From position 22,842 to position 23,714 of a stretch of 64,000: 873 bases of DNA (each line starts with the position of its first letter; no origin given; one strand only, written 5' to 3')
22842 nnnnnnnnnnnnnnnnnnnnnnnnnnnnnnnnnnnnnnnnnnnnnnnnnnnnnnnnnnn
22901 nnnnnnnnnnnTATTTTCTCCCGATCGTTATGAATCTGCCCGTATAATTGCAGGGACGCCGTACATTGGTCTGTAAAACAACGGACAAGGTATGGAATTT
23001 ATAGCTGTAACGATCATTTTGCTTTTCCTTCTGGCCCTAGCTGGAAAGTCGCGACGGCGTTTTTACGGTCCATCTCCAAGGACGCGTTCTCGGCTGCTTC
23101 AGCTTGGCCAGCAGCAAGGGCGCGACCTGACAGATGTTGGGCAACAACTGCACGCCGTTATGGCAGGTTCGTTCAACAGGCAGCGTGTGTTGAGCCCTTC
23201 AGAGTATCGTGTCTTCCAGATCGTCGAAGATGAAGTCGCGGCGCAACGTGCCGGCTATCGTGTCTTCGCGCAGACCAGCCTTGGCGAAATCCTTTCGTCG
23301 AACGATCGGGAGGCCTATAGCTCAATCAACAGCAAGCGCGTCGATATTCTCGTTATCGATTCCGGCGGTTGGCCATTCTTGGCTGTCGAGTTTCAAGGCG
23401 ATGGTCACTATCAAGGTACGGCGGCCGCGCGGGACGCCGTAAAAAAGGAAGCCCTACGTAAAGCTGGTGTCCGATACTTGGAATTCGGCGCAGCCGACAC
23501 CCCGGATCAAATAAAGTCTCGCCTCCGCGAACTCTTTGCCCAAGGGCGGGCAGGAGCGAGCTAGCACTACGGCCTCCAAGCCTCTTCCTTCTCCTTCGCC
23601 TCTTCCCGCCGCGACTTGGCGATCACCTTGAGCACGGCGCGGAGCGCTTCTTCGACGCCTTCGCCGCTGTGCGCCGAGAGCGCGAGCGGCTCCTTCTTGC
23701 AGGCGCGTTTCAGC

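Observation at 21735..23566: AT-rich two-gene islet (orphan HEPN-like protein + membrane-anchored DUF2726 nuclease-fold protein) inserted into the conserved obg-proB block: candidate undescribed defence/toxin module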

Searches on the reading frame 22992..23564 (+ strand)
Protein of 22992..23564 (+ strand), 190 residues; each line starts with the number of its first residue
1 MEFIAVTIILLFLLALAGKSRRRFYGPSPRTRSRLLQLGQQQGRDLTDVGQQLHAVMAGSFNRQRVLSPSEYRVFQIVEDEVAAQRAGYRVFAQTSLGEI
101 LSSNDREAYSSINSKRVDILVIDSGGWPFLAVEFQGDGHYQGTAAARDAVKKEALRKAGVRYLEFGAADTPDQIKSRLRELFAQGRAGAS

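Call 3: search_protein_families(library=pfam, proteins=[window:22992-23564:+], max_evalue=1)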
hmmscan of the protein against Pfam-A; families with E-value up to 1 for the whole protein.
window:22992-23564:+ (190 aa): 5 families
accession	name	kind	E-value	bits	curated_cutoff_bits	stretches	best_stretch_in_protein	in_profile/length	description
PF10881.14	DUF2726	-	8.8e-18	64.7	24.7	1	64-173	2-118/126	Protein of unknown function (DUF2726)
PF18741.7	MTES_1575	-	0.00084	19.8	38.2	1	112-162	22-73/96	REase_MTES_1575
PF23256.1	CHX17_2nd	-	0.021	15.5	27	1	77-159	45-120/141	Plant cation/H(+) antiporter domain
PF24157.1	DUF7408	-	0.064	13.7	27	1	33-139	49-148/174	Domain of unknown function (DUF7408)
PF04480.18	DUF559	-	0.11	12.8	20.6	0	130-175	55-98/109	Protein of unknown function (DUF559)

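Call 4: search_protein_families(library=padloc, proteins=[window:22992-23564:+], max_evalue=1)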
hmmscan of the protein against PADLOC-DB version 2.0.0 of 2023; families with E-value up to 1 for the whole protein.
window:22992-23564:+ (190 aa): 1 family
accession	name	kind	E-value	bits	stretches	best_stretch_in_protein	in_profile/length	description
PDLC01272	Cas4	-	0.0074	14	1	45-144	65-154/262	"CAS-I,CAS-II,CAS-III,CAS-IV,CAS-V,CAS-VI; acquisition_associated"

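Call 5: search_protein_families(library=ncbifam, proteins=[window:22992-23564:+], max_evalue=1)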
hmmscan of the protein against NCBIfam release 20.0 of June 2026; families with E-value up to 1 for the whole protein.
window:22992-23564:+ (190 aa): 0 families

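Call 8: search_protein_families(library=phrogs, proteins=[window:22992-23564:+], max_evalue=1)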
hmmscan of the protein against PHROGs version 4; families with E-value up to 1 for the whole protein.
window:22992-23564:+ (190 aa): 2 families
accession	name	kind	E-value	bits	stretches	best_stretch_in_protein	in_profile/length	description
phrog_14167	-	unknown function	0.014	15.9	1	68-172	82-183/209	-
phrog_559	-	DNA, RNA and nucleotide metabolism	0.57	9.9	1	107-165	331-395/607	HNH endonuclease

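Call 10: search_solved_structures(query=window:22992-23564:+, max_evalue=10)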
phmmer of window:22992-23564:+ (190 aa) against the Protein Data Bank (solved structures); distinct sequences matched with E-value up to 10: 5.
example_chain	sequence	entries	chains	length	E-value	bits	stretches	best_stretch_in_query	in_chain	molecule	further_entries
7otq_K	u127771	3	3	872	0.062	16.4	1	23-87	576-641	Chromodomain-helicase-DNA-binding protein 1-like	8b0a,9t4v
7epu_B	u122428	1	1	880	0.062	16.4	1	23-87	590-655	Chromodomain-helicase-DNA-binding protein 1-like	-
7enn_K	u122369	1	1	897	0.063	16.4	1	23-87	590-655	Chromodomain-helicase-DNA-binding protein 1-like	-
3ue3_A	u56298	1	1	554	0.23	14.6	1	18-73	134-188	Septum formation, penicillin binding protein 3, peptidoglycan synthetase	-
6zhx_K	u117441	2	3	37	0.59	13.2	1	39-71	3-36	Chromodomain-helicase-DNA-binding protein 1-like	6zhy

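Call 18: find_homologous_proteins(query=window:22992-23564:+, max_evalue=0.001)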
Query window:22992-23564:+ (190 aa): 3302 proteins with E <= 0.001 among 3935 candidates; the best 120 are listed.
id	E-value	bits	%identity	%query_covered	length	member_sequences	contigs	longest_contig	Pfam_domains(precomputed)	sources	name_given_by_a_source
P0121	2.0e-116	404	100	100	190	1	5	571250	PF10881.15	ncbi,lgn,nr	ncbi:MAG: DUF2726 domain-containing protein [Bradyrhizobiaceae bacterium]|nr:DUF2726 domain-containi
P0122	4.0e-90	318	79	100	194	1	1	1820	PF10881.15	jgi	jgi:hypothetical protein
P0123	7.9e-89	314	78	98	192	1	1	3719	PF10881.15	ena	-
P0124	3.0e-87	309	76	99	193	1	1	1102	PF10881.15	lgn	-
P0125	3.2e-87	309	77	99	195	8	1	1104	PF10881.15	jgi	jgi:hypothetical protein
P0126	5.6e-84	298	80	90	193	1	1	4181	PF10881.15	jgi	jgi:hypothetical protein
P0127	5.4e-83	295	74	99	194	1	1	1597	PF10881.15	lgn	-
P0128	2.0e-73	264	78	85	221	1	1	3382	PF10881.15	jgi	jgi:hypothetical protein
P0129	1.9e-70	254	68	95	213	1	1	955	PF10881.15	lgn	-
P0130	8.1e-70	252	70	93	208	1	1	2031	PF10881.15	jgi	jgi:Protein of unknown function (DUF2726)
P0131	1.5e-68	248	69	93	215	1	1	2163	PF10881.15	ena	-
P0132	3.6e-68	247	69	91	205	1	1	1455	PF10881.15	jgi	jgi:hypothetical protein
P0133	5.1e-68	246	68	93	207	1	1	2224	PF10881.15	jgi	jgi:Protein of unknown function (DUF2726)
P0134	5.4e-68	246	71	87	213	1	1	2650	PF10881.15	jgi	-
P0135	6.0e-68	246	67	94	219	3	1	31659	PF10881.15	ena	-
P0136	6.9e-68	246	78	75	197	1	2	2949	PF10881.15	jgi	jgi:hypothetical protein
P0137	8.9e-68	246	75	82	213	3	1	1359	PF10881.15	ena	-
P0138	4.3e-67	243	78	78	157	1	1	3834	PF10881.15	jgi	-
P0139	6.5e-67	243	70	88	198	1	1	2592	PF10881.15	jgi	jgi:Protein of unknown function (DUF2726)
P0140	1.1e-66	242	83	73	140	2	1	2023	PF10881.15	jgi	jgi:hypothetical protein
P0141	1.3e-66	242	73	85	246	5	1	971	PF10881.15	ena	-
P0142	2.0e-66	241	65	96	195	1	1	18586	PF10881.15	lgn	-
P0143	3.2e-66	240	59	95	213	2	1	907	PF10881.15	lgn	-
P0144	5.2e-66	240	69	93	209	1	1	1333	PF10881.15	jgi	jgi:hypothetical protein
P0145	5.7e-66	240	77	76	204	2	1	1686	PF10881.15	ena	-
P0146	5.9e-66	240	66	93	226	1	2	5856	PF10881.15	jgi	jgi:hypothetical protein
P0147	6.4e-66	239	87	67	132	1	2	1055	PF10881.15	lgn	-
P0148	8.2e-66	239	65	94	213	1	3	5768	PF10881.15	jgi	jgi:hypothetical protein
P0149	1.1e-65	239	68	88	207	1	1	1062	PF10881.15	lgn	-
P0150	4.2e-65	237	65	95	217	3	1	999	PF10881.15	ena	-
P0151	8.8e-65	236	64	95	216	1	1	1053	PF10881.15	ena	-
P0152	1.5e-64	235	68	93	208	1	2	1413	PF10881.15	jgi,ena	-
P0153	1.9e-64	235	64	98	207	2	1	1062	PF10881.15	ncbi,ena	-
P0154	2.3e-64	234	65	95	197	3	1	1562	PF10881.15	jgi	jgi:hypothetical protein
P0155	6.4e-64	233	61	98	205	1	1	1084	PF18741.8,PF10881.15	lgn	-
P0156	1.1e-63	232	80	72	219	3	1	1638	PF10881.15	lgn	-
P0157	1.9e-63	231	66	94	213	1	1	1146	PF10881.15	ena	-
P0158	2.5e-63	231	64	95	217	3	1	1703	PF10881.15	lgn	-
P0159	3.6e-63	231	63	95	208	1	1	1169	PF10881.15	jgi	-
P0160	6.1e-63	230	63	93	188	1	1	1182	PF10881.15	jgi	jgi:hypothetical protein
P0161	6.2e-63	230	65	94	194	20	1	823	PF10881.15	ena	-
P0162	1.1e-62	229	73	79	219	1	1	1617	PF10881.15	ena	-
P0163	2.3e-62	228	66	73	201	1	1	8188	PF10881.15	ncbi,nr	ncbi:MAG TPA: DUF2726 domain-containing protein, partial [Hyphomicrobiaceae bacterium]|nr:DUF2726 do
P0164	2.7e-62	228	65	89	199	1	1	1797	PF10881.15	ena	-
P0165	3.9e-62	227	72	78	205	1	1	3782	PF10881.15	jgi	jgi:Protein of unknown function (DUF2726)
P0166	6.4e-62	226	72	76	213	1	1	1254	PF10881.15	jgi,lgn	-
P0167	1.2e-61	226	64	86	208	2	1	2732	PF10881.15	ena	-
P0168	1.7e-61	225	62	94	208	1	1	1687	PF10881.15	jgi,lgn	jgi:hypothetical protein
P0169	5.6e-61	223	67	86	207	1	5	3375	PF10881.15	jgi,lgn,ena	-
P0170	6.7e-61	223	61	97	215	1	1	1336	PF10881.15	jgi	jgi:hypothetical protein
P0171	1.6e-60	222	62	95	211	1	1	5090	PF10881.15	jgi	jgi:hypothetical protein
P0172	2.7e-60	221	66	83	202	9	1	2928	PF10881.15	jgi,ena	jgi:hypothetical protein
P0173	3.4e-60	221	58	100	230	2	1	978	PF10881.15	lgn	-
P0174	3.4e-60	221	82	67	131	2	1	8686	PF10881.15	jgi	jgi:hypothetical protein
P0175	4.8e-60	220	69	77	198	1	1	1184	PF10881.15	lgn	-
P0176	6.0e-60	220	70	72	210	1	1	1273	PF10881.15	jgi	jgi:hypothetical protein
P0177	7.0e-60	220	68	82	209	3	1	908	PF10881.15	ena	-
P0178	7.6e-60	220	59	95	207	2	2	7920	PF10881.15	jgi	jgi:hypothetical protein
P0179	1.1e-59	219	73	71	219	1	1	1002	PF10881.15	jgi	jgi:hypothetical protein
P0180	2.3e-59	218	60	93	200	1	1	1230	PF10881.15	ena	-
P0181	2.7e-59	218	63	93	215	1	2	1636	PF10881.15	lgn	-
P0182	3.1e-59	218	63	93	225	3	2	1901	PF10881.15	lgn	-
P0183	4.8e-59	217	72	72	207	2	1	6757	PF10881.15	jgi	jgi:Protein of unknown function (DUF2726)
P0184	5.6e-59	217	70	74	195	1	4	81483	PF10881.15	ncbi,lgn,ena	-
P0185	7.4e-59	216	60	94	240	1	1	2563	PF10881.15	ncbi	ncbi:MAG: DUF2726 domain-containing protein, partial [Methylocella sp.]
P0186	9.5e-59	216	68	74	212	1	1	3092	PF10881.15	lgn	-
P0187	1.1e-58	216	60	94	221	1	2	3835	PF10881.15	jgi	jgi:hypothetical protein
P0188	1.1e-58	216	67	86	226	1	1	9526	PF10881.15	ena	-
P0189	1.2e-58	216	58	95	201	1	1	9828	PF10881.15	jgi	jgi:Protein of unknown function (DUF2726)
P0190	1.2e-58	216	64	83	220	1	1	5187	PF10881.15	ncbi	ncbi:MAG: DUF2726 domain-containing protein [Alphaproteobacteria bacterium]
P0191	1.3e-58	216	60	93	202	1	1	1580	PF10881.15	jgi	jgi:hypothetical protein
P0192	1.3e-58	216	65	85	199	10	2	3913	PF10881.15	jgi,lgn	jgi:hypothetical protein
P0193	1.4e-58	216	58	96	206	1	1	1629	PF10881.15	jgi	jgi:hypothetical protein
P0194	1.4e-58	216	60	93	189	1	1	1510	PF10881.15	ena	-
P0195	1.4e-58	216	73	72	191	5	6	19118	PF10881.15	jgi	-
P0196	1.6e-58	215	63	85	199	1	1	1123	PF10881.15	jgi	jgi:hypothetical protein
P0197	1.9e-58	215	63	88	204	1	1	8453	PF10881.15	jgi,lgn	jgi:hypothetical protein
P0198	2.0e-58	215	72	75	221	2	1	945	PF10881.15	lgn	-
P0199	2.1e-58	215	59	93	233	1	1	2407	PF10881.15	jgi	jgi:Protein of unknown function (DUF2726)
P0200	2.7e-58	215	57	94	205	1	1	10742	PF10881.15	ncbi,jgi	jgi:hypothetical protein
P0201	4.1e-58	214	66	83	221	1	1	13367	PF10881.15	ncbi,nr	ncbi:MAG: DUF2726 domain-containing protein [Alphaproteobacteria bacterium]|nr:DUF2726 domain-contai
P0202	5.2e-58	214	61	95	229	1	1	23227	PF10881.15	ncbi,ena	-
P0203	5.9e-58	214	54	97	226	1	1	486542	PF10881.15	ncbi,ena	-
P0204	6.0e-58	214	59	95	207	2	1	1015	PF10881.15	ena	-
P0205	6.2e-58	213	58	95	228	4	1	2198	PF10881.15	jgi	jgi:hypothetical protein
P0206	6.8e-58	213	60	93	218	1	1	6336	PF10881.15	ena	-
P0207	6.9e-58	213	65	85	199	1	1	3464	PF10881.15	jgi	jgi:hypothetical protein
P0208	9.6e-58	213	59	92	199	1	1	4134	PF10881.15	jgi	jgi:hypothetical protein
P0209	1.1e-57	213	58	94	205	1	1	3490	PF10881.15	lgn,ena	-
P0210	1.2e-57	213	66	79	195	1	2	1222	PF10881.15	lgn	-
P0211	1.5e-57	212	58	95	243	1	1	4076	PF10881.15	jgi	jgi:hypothetical protein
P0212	1.6e-57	212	59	94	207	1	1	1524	PF10881.15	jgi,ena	-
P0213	2.1e-57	212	58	93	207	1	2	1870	PF10881.15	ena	-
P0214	2.3e-57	212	57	95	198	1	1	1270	PF10881.15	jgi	jgi:Protein of unknown function (DUF2726)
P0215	2.5e-57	212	72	74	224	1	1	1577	PF10881.15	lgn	-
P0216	2.7e-57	211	59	95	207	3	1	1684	PF10881.15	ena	-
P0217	2.8e-57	211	57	95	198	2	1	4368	PF10881.15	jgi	jgi:hypothetical protein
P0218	2.9e-57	211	68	74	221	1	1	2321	PF10881.15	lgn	-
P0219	2.9e-57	211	59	94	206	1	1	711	PF10881.15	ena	-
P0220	3.2e-57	211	69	75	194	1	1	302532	PF10881.15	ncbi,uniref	ncbi:DUF2726 domain-containing protein [Sphingobium abikonense]|uniref:DUF2726 domain-containing pro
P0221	3.6e-57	211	58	94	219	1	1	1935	PF10881.15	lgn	-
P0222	4.2e-57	211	59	93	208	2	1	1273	PF10881.15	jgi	jgi:hypothetical protein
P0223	4.7e-57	211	60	93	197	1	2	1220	PF10881.15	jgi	jgi:hypothetical protein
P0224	5.0e-57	210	58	94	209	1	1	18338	PF10881.15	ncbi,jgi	-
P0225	5.3e-57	210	71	72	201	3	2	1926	PF10881.15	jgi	jgi:hypothetical protein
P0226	5.7e-57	210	71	74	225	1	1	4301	PF10881.15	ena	-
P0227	6.6e-57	210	55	97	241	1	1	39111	PF10881.15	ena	-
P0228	8.6e-57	210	63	87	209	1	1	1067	PF10881.15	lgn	-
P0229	9.5e-57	210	65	79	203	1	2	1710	PF10881.15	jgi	jgi:hypothetical protein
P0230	9.6e-57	210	81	65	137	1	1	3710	PF10881.15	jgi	jgi:hypothetical protein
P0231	1.3e-56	209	60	93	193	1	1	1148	PF10881.15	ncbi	-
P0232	1.4e-56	209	58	93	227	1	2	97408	PF10881.15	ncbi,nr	ncbi:MAG: DUF2726 domain-containing protein [Bradyrhizobium sp.]|nr:DUF2726 domain-containing protei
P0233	1.4e-56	209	61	87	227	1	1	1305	PF10881.15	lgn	-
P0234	1.5e-56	209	56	93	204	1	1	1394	PF10881.15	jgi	jgi:hypothetical protein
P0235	1.8e-56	209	64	75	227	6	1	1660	PF10881.15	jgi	-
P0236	2.0e-56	209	71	72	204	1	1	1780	PF18741.8,PF10881.15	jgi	jgi:Protein of unknown function (DUF2726)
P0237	3.0e-56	208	65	78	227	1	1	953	PF10881.15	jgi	jgi:hypothetical protein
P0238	3.0e-56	208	71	72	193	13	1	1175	PF10881.15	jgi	-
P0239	3.3e-56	208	56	94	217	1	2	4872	PF10881.15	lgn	-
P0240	3.4e-56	208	55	99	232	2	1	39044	PF10881.15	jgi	jgi:hypothetical protein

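Call 44: find_related_loci(query=window:22992-23564:+, collection=metagenome_contigs, flank=6000)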
Query window:22992-23564:+ (190 aa) in metagenome_contigs; peptide patterns used: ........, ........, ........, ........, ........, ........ (x = any residue, [..] = any of these).
277 stretches matched a pattern; 97 encode a relative of the query (tblastn E <= 1e-3); the best 80 are kept; 80 distinct loci.
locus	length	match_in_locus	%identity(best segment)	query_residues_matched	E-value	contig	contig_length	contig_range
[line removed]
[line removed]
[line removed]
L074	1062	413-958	64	4-190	2e-75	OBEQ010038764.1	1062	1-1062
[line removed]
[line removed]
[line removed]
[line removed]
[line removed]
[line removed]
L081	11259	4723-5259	58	1-180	4e-64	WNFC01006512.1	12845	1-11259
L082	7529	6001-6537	58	1-180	4e-64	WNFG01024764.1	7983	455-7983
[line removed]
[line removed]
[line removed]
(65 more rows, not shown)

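Call 67: find_encoding_contigs(protein=P0123, flank=5000, max_places=3)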
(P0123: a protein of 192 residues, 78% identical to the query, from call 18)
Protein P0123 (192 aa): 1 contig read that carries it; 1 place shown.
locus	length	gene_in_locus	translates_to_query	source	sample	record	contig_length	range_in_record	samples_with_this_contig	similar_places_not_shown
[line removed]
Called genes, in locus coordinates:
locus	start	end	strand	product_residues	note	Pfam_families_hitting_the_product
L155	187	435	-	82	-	-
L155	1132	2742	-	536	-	-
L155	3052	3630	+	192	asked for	PF10881:DUF2726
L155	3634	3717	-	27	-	?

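Call 76: predict_structure(alignment_id=A4)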
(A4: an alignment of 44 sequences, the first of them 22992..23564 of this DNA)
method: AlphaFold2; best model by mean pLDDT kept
length: 190 residues; sequences in the alignment: 44
mean_pLDDT: 75.4   pTM: 0.59
mean pLDDT of the five models: 75.4, 73.2, 70.7, 68.8, 67.4
residues with pLDDT >= 90: 67; 70-90: 46; 50-70: 51; < 50: 26
segments of 3 or more residues with pLDDT < 50: 21-34, 36-41, 96-99
pLDDT, mean of each block of 10 residues (from residue 1): 87 74 45 46 62 61 66 93 92 60 63 73 91 80 73 91 95 97 84
secondary structure, 60 per line:
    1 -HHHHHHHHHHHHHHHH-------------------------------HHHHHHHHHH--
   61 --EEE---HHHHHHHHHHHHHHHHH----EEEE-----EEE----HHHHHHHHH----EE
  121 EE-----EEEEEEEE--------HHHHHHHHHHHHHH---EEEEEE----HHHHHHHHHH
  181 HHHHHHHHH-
elements in order: H2-17 H49-58 E63-65 H69-85 E90-93 E99-101 H106-114 E119-122 E128-135 H144-157 E161-166 H171-189

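Call 78: fold_search(model_id=the predicted structure, library=pdb)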
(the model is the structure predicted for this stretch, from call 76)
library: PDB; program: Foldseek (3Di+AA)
matches with E <= 10: 663; with E <= 0.001: 0
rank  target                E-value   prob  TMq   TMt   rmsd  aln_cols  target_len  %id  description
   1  9ibq_A                5.7e-03  0.93  0.29  0.21   8.7       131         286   12  Structure of BstEII with DNA substrate (released 2026-03-04)
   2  4qbn_A                1.1e-02  1.00  0.35  0.63   4.6       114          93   23  VRR_NUC domain (released 2014-09-10)
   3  1hqz_8                6.2e-02  0.30  0.23  0.29  13.1       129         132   10  Cofilin homology domain of a yeast actin-binding protein ABP1P (released 2001-12-21)
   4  4kef                  8.0e-02  0.28  0.23  0.29  13.3       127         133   15  Structure of Cofilin Mutant (cof1-159p) (released 2013-05-15)
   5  4kee                  9.7e-02  0.33  0.23  0.31  12.5       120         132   14  Crystal Structure of Cofilin Mutant (cof1-158p) (released 2013-05-15)
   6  5fcf_B                1.3e-01  0.21  0.21  0.12  13.1       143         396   12  Crystal Structure of Xaa-Pro dipeptidase from Xanthomonas campestris, phosphate and Mn bound (released 2016-12-07)
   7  3lvu_A                1.3e-01  0.16  0.20  0.15  12.9       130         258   12  Crystal structure of ABC transporter, periplasmic substrate-binding protein SPO2066 from Silicibacter pomeroyi (released 2010-03-02)
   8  1hqz_3                1.4e-01  0.18  0.22  0.28  13.6       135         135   11  Cofilin homology domain of a yeast actin-binding protein ABP1P (released 2001-12-21)
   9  4r60_B                1.5e-01  0.11  0.18  0.11  14.4       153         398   13  Crystal Structure of Xaa-Pro dipeptidase from Xanthomonas campestris (released 2014-09-17)
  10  4qbl_A                1.7e-01  0.57  0.31  0.44   6.6       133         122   13  VRR_NUC domain protein (released 2014-09-10)
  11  5cde_B                1.7e-01  0.11  0.18  0.11  14.4       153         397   13  R372A mutant of Xaa-Pro dipeptidase from Xanthomonas campestris (released 2016-09-14)
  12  5ivu_B                2.4e-01  0.16  0.22  0.29  12.8       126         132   14  Crystal Structure of Streptomyces griseoflavus Cofilin (released 2017-03-29)
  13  7c2f_B                2.7e-01  0.30  0.22  0.39   9.4        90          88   13  Crystal Structure of the Thorarchaeota ProGel/rabbit actin complex (released 2020-08-05)
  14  4r89_A                3.1e-01  0.28  0.20  0.08   5.8        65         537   14  Crystal structure of paFAN1 - 5' flap DNA complex with Manganase (released 2014-10-29)
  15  5vnj_A                3.1e-01  0.16  0.18  0.06  11.3        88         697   11  Crystal structure of Sec23a/Sec24a/Sec22 complexed with a C-terminal FF sorting motif (ERGIC-53) (released 2017-07-05)
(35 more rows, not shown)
